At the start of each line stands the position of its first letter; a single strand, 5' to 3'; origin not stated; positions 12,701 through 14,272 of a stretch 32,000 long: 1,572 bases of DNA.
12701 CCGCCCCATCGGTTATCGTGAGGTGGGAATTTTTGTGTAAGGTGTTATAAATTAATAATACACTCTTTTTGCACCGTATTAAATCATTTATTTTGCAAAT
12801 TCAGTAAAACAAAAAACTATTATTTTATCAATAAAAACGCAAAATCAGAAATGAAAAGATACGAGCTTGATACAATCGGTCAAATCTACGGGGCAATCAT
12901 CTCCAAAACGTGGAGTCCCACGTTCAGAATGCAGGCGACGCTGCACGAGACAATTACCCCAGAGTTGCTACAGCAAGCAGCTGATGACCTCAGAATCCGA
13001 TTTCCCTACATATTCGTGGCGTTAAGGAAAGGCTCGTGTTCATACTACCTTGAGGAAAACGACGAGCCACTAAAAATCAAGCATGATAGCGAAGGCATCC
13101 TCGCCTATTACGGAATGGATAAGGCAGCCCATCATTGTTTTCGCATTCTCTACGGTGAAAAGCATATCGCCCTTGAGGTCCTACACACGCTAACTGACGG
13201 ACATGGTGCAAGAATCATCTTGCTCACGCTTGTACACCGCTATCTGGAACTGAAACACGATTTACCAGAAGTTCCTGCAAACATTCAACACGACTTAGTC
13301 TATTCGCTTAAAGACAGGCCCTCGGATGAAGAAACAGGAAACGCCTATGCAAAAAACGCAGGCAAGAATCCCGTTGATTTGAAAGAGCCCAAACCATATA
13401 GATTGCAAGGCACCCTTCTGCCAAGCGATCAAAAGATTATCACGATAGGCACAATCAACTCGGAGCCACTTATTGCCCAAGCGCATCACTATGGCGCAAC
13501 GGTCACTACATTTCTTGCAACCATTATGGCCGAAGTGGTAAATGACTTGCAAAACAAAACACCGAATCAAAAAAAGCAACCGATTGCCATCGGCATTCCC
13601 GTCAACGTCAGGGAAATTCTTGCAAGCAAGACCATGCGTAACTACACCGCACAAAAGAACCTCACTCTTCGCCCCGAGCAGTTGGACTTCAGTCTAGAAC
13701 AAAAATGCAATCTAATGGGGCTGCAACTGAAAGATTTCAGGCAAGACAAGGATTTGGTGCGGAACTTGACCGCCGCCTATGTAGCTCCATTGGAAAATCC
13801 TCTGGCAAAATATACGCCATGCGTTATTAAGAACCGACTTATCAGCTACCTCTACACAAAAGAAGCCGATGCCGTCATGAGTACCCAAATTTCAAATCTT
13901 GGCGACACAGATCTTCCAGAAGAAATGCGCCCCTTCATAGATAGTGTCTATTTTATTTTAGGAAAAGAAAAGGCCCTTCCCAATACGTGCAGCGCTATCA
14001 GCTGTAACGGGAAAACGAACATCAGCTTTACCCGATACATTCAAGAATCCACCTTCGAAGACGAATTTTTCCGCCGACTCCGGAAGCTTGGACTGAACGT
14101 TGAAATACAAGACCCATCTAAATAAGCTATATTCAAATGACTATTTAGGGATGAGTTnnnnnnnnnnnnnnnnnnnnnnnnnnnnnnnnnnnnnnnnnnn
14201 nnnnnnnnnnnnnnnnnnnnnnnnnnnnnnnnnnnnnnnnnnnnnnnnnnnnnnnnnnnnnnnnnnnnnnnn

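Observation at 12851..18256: Tightly coupled three-gene operon with no characterised counterpart: candidate undescribed envelope-modification system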

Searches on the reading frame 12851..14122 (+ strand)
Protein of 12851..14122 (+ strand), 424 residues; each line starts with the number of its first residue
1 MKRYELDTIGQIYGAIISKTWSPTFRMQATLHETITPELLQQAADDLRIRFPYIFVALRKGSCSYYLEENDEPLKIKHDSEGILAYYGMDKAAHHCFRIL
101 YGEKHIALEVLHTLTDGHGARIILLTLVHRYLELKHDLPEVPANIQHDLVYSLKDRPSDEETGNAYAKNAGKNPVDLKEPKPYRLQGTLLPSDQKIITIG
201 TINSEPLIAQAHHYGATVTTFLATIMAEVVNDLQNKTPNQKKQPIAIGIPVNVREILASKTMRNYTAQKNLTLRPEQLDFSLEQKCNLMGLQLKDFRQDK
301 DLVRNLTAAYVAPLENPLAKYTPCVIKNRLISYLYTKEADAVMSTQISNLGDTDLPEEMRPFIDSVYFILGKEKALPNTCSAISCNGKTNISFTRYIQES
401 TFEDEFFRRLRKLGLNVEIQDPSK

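Call 3: search_protein_families(library=pfam, proteins=[window:12851-14122:+], max_evalue=0.1)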
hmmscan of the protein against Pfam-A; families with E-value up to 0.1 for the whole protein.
window:12851-14122:+ (424 aa): 1 family
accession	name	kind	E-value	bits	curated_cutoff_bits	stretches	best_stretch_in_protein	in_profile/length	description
PF06388.16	DUF1075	-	0.047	13.9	25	1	21-63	77-119/158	Protein of unknown function (DUF1075)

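Call 4: search_protein_families(library=ncbifam, proteins=[window:12851-14122:+], max_evalue=0.1)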
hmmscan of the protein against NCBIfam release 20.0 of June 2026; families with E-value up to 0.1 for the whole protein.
window:12851-14122:+ (424 aa): 1 family
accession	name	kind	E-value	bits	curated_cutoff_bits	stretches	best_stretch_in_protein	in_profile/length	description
NF041292.1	StbB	subfamily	0.057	12.8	200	1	161-221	35-95/233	StbB family protein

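Call 10: search_solved_structures(query=window:12851-14122:+, max_evalue=10)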
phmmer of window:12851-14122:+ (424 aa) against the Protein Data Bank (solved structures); distinct sequences matched with E-value up to 10: 4.
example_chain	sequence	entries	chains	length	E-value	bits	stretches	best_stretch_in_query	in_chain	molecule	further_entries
9jxz_m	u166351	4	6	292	0.81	11.8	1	236-321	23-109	T cell receptor delta variable 2,T cell receptor delta constant | T cell receptor delta variable 2, T cell receptor delta constant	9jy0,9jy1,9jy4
1iqo_A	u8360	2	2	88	0.92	11.7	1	353-417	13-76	HYPOTHETICAL PROTEIN MTH1880 | MTH1880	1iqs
8zjy_D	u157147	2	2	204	1.5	10.9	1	238-321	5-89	T cell receptor delta variable 2, T cell receptor delta constant 1 | T cell receptor delta variable 2,T cell receptor delta constant 1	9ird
9j5j_A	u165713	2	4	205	1.5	10.9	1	238-321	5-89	d domain of gdTCR | d subunit of gdTCR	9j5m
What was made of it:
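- Tried and rejected: g1 alone: chance hits only (call 10).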

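Call 12: find_homologous_proteins(query=window:12851-14122:+)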
Query window:12851-14122:+ (424 aa): 27 proteins with E <= 0.001 among 3068 candidates.
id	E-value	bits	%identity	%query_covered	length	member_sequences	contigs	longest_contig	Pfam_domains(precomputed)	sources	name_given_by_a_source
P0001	1.6e-281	951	99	100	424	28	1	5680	-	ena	-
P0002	9.2e-259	876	91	100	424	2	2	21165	-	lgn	-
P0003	5.2e-214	729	75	99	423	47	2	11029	-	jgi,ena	-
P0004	1.4e-213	727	75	99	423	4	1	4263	-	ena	-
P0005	1.5e-213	727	75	99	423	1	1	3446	-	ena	-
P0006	1.9e-213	727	75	99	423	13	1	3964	-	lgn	-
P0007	2.1e-213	727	75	99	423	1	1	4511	-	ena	-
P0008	1.6e-211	721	74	99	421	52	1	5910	-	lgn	-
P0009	8.5e-191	652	67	99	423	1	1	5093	-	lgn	-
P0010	7.4e-188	643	65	99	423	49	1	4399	-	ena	-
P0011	7.0e-139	481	51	99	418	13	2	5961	-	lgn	-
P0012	1.6e-135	470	67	76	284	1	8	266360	-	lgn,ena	-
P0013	9.6e-107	376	73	56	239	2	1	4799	-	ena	-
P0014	7.7e-104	366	43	99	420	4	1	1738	-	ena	-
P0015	3.9e-91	324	63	56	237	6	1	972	-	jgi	jgi:NRPS condensation-like uncharacterized protein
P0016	1.8e-85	306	40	99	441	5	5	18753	-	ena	-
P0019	3.9e-77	278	37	98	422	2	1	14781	-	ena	-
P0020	5.3e-53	199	32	99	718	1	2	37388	PF07859.20,PF10340.16,PF20434.6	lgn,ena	-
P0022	2.1e-44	170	30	98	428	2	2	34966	-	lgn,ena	-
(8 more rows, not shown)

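Call 13: find_encoding_contigs(protein=P0002, flank=10000, max_places=3)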
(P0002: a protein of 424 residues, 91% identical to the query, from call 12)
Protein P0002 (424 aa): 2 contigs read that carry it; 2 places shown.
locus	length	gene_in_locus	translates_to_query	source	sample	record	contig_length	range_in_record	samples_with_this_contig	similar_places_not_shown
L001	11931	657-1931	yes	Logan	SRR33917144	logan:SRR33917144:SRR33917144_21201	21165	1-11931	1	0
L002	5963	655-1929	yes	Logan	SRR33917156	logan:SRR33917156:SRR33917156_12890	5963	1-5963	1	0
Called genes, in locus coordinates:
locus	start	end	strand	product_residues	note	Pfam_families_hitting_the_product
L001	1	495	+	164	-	?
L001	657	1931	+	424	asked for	-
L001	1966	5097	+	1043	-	PF03781:FGE-sulfatase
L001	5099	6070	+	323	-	-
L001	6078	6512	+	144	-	-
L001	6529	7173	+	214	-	-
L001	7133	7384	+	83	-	-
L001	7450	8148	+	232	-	-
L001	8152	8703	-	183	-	-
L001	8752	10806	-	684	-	PF17764:PriA_3primeBD, PF00270:DEAD, PF04851:ResIII, PF18319:Zn_ribbon_PriA (weak), PF00271:Helicase_C, PF18074:PriA_C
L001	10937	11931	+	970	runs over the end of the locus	PF23271:HEAT_GCN1 (faint), PF03993:DUF349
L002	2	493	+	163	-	?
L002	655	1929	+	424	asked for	-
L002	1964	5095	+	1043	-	PF03781:FGE-sulfatase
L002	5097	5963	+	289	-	?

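Call 14: find_encoding_contigs(protein=P0016, flank=10000, max_places=4)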
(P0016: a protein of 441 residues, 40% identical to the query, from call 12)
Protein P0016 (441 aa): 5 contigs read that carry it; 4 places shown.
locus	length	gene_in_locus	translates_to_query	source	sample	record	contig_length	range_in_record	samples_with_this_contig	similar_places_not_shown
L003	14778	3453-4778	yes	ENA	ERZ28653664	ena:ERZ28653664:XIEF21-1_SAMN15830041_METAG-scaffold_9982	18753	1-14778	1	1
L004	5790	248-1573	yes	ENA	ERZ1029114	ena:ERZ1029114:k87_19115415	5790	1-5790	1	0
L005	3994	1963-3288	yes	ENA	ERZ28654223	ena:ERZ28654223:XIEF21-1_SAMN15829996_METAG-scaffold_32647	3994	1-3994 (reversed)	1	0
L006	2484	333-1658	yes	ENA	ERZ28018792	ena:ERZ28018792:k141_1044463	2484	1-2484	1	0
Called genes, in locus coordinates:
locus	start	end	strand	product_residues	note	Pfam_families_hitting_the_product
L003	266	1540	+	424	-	PF13173:AAA_14, PF13635:DUF4143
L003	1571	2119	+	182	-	-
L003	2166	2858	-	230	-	PF04172:LrgB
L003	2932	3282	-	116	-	PF03788:LrgA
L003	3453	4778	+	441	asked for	-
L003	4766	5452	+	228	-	-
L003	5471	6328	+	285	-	PF00135:COesterase, PF20434:BD-FAE, PF07859:Abhydrolase_3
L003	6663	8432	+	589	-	PF00135:COesterase, PF20434:BD-FAE (weak)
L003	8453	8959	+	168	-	-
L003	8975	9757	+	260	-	PF01209:Ubie_methyltran, PF00398:RrnaAD (weak), PF03848:TehB (faint), PF13489:Methyltransf_23 (weak), PF13847:Methyltransf_31, PF08241:Methyltransf_11, PF08242:Methyltransf_12, PF13649:Methyltransf_25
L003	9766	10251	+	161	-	PF13302:Acetyltransf_3 (weak), PF13673:Acetyltransf_10, PF00583:Acetyltransf_1, PF13508:Acetyltransf_7, PF08445:FR47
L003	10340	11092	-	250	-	PF01636:APH, PF01163:RIO1 (faint)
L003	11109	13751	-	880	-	PF00171:Aldedh, PF13685:Fe-ADH_2 (faint), PF00465:Fe-ADH, PF25137:ADH_Fe_C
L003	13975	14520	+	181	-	PF03729:DUF308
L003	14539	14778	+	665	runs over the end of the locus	PF03109:ABC1, PF27536:UbiB_helical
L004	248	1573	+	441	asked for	-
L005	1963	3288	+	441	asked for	-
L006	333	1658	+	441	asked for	-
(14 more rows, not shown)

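Call 15: find_encoding_contigs(protein=P0019, flank=10000, max_places=3)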
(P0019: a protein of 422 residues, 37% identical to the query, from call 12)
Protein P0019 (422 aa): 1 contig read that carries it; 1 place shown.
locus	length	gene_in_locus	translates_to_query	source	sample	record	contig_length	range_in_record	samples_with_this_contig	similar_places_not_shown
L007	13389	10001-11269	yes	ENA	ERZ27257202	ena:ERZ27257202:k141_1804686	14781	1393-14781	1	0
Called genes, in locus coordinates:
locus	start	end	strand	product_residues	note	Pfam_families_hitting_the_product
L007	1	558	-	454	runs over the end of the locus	PF08245:Mur_ligase_M, PF02875:Mur_ligase_C, PF27239:FOL3_C (weak)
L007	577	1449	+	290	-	PF00702:Hydrolase, PF08282:Hydrolase_3, PF12710:HAD (faint), PF05116:S6PP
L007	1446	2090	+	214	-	PF02660:G3P_acyltransf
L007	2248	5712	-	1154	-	PF02811:PHP, PF07733:DNA_pol3_alpha, PF17657:DNA_pol3_finger, PF14579:HHH_6, PF01336:tRNA_anti-codon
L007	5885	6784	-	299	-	PF14528:LAGLIDADG_3 (faint), PF14527:LAGLIDADG_WhiA, PF02650:HTH_WhiA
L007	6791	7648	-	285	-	PF03668:RapZ-like_N, PF22740:PapZ_C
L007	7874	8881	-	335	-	PF01565:FAD_binding_4, PF02873:MurB_C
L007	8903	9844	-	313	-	PF02603:Hpr_kinase_N, PF07085:DRTGG (weak), PF07475:Hpr_kinase_C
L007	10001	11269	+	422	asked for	-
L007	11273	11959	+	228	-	PF19845:DUF6320 (faint)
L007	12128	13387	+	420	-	?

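Call 16: find_encoding_contigs(protein=P0003, flank=10000, max_places=2)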
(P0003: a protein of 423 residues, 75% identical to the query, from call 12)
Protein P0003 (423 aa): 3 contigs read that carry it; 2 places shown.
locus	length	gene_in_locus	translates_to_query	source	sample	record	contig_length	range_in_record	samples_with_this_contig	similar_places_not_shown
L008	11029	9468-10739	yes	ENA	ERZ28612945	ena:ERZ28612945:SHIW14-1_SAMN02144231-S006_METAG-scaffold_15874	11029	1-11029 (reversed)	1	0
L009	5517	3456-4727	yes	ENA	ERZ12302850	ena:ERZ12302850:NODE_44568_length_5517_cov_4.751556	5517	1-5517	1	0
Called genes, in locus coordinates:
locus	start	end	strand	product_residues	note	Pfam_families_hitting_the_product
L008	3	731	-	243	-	?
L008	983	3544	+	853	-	PF08305:NPCBM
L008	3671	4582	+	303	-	PF00535:Glycos_transf_2, PF10111:Glyco_tranf_2_2 (weak)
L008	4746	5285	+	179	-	PF00625:Guanylate_kin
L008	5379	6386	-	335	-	-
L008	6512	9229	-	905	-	PF03781:FGE-sulfatase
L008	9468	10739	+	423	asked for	-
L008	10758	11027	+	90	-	?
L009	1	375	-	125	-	?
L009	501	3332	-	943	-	PF03781:FGE-sulfatase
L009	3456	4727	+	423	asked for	-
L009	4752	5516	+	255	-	?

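Call 17: find_encoding_contigs(protein=P0011, flank=10000, max_places=2)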
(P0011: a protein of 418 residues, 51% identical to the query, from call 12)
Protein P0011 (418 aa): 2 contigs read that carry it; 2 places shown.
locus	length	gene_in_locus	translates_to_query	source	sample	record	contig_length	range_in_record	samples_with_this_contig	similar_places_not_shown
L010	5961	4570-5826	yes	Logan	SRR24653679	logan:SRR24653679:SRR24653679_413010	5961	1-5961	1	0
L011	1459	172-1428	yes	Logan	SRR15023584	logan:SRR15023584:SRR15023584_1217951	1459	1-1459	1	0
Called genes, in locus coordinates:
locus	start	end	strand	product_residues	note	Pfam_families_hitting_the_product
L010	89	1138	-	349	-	-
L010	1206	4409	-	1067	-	PF00990:GGDEF, PF00563:EAL, PF00072:Response_reg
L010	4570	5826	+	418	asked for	-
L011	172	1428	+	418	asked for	-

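Call 18: find_encoding_contigs(protein=P0012, flank=10000, max_places=2)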
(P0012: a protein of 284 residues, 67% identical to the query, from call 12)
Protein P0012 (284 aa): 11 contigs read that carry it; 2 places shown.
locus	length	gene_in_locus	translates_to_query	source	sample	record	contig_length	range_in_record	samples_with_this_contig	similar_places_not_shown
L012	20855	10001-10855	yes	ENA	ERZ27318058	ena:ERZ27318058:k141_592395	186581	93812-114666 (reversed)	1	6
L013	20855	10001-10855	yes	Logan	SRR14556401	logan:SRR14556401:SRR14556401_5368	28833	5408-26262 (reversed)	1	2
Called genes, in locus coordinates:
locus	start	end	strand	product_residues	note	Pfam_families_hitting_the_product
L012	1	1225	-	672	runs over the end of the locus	PF00456:Transketolase_N, PF02779:Transket_pyr, PF02780:Transketolase_C (faint), PF22613:Transketolase_C_1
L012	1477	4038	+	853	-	PF08305:NPCBM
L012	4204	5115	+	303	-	PF00535:Glycos_transf_2, PF10111:Glyco_tranf_2_2 (weak)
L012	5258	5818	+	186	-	PF00625:Guanylate_kin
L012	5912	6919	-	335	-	-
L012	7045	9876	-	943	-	PF03781:FGE-sulfatase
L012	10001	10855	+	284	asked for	-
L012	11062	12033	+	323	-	-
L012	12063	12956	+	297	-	-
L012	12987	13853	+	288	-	PF20181:DUF6544, PF21900:DUF6920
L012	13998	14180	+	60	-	-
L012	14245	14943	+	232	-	-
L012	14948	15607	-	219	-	PF04055:Radical_SAM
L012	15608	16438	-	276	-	PF01256:Carb_kinase (faint), PF08543:Phos_pyr_kin, PF00294:PfkB (weak)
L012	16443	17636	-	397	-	PF02133:Transp_cyt_pur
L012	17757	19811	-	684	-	PF17764:PriA_3primeBD, PF00270:DEAD, PF04851:ResIII, PF18319:Zn_ribbon_PriA (weak), PF00271:Helicase_C, PF18074:PriA_C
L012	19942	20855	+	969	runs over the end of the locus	PF23271:HEAT_GCN1 (faint), PF03993:DUF349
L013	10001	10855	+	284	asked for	-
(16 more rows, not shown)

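Call 29: search_solved_structures(query=A1, max_evalue=10, show_alignments=2)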
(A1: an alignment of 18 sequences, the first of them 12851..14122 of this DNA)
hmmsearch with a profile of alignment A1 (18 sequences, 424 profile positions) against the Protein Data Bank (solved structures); distinct sequences matched with E-value up to 10: 3.
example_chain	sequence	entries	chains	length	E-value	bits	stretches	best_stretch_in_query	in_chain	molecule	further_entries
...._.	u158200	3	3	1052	0.00088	21.4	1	84-234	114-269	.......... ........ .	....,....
1l5a_A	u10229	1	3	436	0.032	16.3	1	79-143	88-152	amide synthase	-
8urf_H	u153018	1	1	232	1.6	10.6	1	11-41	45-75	8G8 Fab Heavy Chain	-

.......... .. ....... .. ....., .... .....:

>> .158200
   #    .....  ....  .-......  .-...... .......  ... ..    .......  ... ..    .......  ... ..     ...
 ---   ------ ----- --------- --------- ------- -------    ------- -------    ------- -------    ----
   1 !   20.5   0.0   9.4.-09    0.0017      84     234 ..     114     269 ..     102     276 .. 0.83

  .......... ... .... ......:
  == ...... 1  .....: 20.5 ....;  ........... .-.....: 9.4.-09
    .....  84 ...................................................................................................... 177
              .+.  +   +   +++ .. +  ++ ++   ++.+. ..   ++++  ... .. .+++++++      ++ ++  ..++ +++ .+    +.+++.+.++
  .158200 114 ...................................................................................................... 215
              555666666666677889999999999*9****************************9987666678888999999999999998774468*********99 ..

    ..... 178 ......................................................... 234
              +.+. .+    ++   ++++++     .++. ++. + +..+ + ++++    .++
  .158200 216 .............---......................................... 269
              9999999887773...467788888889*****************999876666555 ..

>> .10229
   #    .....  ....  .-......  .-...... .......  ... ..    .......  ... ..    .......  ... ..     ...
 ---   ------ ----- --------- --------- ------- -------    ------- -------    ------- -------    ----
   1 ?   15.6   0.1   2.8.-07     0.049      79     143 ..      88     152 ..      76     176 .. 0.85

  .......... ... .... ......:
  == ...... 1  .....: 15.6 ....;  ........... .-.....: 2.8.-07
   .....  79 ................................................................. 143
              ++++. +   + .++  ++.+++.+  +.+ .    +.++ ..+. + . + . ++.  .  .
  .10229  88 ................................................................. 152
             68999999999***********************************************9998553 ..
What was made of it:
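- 12851..14125 (+): g1 (ACX74016.1): cytoplasmic HxxxDG acyltransferase of the condensation/PapA5/AATase superfamily. It is a rare accessory gene. The family profile hits the tyrocidine synthase C domain at E = 8.8e-4 and VibH (call 29).
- On CoA-dependent acyltransferase (condensation/PapA5/AATase) superfamily: Family profile vs PDB: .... C domain E = 8.8e-4 and VibH E = 0.03 (call 29).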

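Call 30: search_protein_families(library=pfam, alignment_id=A1, max_evalue=0.01)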
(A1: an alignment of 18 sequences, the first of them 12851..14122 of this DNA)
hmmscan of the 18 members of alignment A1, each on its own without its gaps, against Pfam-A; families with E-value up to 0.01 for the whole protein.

A. member 1, window:12851-14122:+ (424 aa): 0 families

B. families by the number of members that match (of 18 scanned): 3 families
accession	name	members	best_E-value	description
PF16911.10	PapA_C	8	5.3e-07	Phthiocerol/phthiodiolone dimycocerosyl transferase C-terminus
PF07247.17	AATase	5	1.7e-06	Alcohol acetyltransferase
PF00668.25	Condensation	1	0.0021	Condensation domain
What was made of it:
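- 12851..14125 (+): Members hit PapA_C 8/18, AATase 5/18 and Condensation 1/18 (call 30).
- On CoA-dependent acyltransferase (condensation/PapA5/AATase) superfamily: Family members: PapA_C 8/18 (best E = 5e-7), AATase 5/18, Condensation 1/18 (call 30).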

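Call 49: search_protein_families(library=pfam, proteins=[L012:5912-6916:-, L003:4766-5449:+, L007:11273-11956:+], max_evalue=0.05)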
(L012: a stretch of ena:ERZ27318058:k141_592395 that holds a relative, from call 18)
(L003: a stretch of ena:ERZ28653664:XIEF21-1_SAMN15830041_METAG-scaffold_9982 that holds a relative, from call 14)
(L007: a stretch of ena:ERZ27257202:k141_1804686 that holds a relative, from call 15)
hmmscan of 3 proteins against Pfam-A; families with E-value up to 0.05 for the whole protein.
L012:5912-6916:- (334 aa): 0 families

L003:4766-5449:+ (228 aa): 4 families
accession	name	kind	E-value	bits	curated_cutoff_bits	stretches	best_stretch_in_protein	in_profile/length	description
PF19845.4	DUF6320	-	0.00019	21.8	29.9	1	36-200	1-163/186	Family of unknown function (DUF6320)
PF13240.11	Zn_Ribbon_1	-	0.00087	19.4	25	1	2-20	1-19/23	zinc-ribbon domain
PF13248.11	Zn_ribbon_3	-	0.006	16.4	27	1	2-23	4-25/26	zinc-ribbon domain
PF12773.13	DZR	-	0.042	14.5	27.3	0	2-24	14-34/45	Double zinc ribbon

L007:11273-11956:+ (228 aa): 4 families
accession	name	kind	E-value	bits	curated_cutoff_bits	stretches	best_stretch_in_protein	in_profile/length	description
PF19845.4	DUF6320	-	0.00043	20.6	29.9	1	36-207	1-165/186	Family of unknown function (DUF6320)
PF13240.11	Zn_Ribbon_1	-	0.0038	17.4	25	1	2-20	1-19/23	zinc-ribbon domain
PF13920.12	zf-C3HC4_3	-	0.015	15.5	27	1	2-24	25-46/49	Zinc finger, C3HC4 type (RING finger)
PF12773.13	DZR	-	0.026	15.1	27.3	1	2-24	14-34/45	Double zinc ribbon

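Call 64: list_cluster_members(proteins=[window:12851-14122:+, window:14158-17343:+, window:17348-18253:+])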
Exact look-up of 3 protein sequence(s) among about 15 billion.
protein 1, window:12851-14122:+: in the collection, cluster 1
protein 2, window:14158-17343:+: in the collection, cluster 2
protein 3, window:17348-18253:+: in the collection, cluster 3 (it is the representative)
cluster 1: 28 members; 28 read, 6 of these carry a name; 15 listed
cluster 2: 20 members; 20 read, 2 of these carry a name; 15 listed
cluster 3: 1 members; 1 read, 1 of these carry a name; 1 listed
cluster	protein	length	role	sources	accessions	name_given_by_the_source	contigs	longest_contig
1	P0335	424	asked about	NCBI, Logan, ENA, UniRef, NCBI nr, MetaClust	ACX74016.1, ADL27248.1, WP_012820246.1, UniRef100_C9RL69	conserved hypothetical protein [Fibrobacter succinogenes subsp. succinogenes S85] | Alcohol acetyltransferase n=1 Tax=Fibrobacter succinogenes (strain ATCC 19169 / S85) ... | hypothetical protein [Fibrobacter succinogenes]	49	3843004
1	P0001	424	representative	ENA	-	-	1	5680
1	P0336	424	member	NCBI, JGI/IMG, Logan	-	NRPS condensation-like uncharacterized protein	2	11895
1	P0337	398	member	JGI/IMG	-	NRPS condensation-like uncharacterized protein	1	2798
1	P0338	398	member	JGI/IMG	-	NRPS condensation-like uncharacterized protein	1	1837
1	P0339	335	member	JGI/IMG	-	NRPS condensation-like uncharacterized protein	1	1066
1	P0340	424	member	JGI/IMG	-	NRPS condensation-like uncharacterized protein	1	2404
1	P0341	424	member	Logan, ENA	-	-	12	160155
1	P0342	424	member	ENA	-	-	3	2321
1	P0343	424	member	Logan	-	-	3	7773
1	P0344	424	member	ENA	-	-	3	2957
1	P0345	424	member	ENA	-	-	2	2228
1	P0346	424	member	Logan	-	-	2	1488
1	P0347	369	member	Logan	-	-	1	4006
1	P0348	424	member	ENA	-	-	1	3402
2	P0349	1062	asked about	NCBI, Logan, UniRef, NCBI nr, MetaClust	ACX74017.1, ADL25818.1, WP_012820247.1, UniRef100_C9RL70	conserved domain protein [Fibrobacter succinogenes subsp. succinogenes S85] | Conserved domain protein n=1 Tax=Fibrobacter succinogenes (strain ATCC 19169 / S85) ... | TIGR02171 family protein [Fibrobacter succinogenes]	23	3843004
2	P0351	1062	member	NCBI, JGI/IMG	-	uncharacterized protein (TIGR02171 family)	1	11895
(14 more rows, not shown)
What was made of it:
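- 12851..14125 (+): UniRef names it 'Alcohol acetyltransferase' (call 64).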

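Call 80: search_protein_families(library=padloc, proteins=[window:12851-14122:+, L012:5912-6916:-], max_evalue=0.01)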
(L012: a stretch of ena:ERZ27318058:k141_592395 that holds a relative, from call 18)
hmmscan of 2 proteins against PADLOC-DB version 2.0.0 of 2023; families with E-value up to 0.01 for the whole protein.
window:12851-14122:+ (424 aa): 1 family
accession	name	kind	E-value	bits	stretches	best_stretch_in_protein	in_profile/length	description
PDLC05051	PDC-S60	-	0.0011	15.1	1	258-369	832-940/1027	-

L012:5912-6916:- (334 aa): 0 families

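Call 81: search_protein_families(library=phrogs, proteins=[window:12851-14122:+, L012:5912-6916:-], max_evalue=0.01)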
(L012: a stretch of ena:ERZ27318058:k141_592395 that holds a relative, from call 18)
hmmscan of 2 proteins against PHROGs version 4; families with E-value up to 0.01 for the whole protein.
window:12851-14122:+ (424 aa): 0 families

L012:5912-6916:- (334 aa): 0 families
